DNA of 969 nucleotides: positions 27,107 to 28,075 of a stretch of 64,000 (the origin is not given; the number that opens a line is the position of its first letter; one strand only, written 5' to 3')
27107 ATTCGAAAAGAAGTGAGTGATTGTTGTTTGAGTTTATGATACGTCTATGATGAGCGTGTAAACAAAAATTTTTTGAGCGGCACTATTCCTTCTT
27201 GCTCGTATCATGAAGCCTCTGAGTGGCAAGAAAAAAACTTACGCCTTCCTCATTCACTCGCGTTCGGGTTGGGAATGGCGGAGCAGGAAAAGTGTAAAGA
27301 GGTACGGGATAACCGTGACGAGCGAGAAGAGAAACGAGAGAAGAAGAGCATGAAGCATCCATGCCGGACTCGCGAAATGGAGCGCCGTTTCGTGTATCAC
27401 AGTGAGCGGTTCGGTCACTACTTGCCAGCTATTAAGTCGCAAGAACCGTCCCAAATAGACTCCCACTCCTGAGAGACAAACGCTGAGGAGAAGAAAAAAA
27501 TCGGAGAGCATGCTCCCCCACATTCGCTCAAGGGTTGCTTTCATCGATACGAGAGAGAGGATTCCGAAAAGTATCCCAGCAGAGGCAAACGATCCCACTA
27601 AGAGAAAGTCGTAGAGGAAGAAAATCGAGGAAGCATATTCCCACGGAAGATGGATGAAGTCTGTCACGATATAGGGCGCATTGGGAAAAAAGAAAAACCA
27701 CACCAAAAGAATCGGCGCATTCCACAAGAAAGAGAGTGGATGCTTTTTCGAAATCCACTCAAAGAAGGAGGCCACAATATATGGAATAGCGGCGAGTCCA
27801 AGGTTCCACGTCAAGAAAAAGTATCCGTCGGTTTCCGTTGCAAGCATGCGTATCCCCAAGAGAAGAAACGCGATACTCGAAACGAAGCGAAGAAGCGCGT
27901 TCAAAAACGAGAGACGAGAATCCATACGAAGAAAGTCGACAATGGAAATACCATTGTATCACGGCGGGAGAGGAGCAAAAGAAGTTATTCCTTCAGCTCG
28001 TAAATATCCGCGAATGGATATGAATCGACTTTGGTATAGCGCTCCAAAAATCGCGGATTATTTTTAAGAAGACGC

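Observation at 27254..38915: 11.6-kb co-directional surface-glycan operon: giant synthase, GT2, CE4 deacetylase, kinase-fold phosphotransferase, two GT-C-like membrane proteins, DUF1361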

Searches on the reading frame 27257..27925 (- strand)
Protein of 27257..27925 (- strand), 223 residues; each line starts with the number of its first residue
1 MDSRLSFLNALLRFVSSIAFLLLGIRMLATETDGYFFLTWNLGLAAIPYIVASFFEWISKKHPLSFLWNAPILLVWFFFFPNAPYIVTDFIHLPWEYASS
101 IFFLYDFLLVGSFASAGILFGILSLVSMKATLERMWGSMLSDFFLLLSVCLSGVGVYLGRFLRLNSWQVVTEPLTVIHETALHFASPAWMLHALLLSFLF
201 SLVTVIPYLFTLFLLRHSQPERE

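Call 5: search_protein_families(library=pfam, proteins=[window:27257-27925:-], max_evalue=0.01)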
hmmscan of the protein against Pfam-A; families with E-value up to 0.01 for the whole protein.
window:27257-27925:- (223 aa): 1 family
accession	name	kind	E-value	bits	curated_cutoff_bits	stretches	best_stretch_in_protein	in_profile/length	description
PF07099.16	DUF1361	-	2.1e-36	125.8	25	1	40-199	1-166/169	Protein of unknown function (DUF1361)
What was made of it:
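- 27254..27925 (-): DUF1361 membrane protein (223 aa). A same-strand neighbour, not a conserved member of the locus. PF07099 at 125.8 bits (call 5).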

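Call 6: search_protein_families(library=ncbifam, proteins=[window:27257-27925:-], max_evalue=0.01)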
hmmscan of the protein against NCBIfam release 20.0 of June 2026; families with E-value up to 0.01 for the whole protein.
window:27257-27925:- (223 aa): 0 families
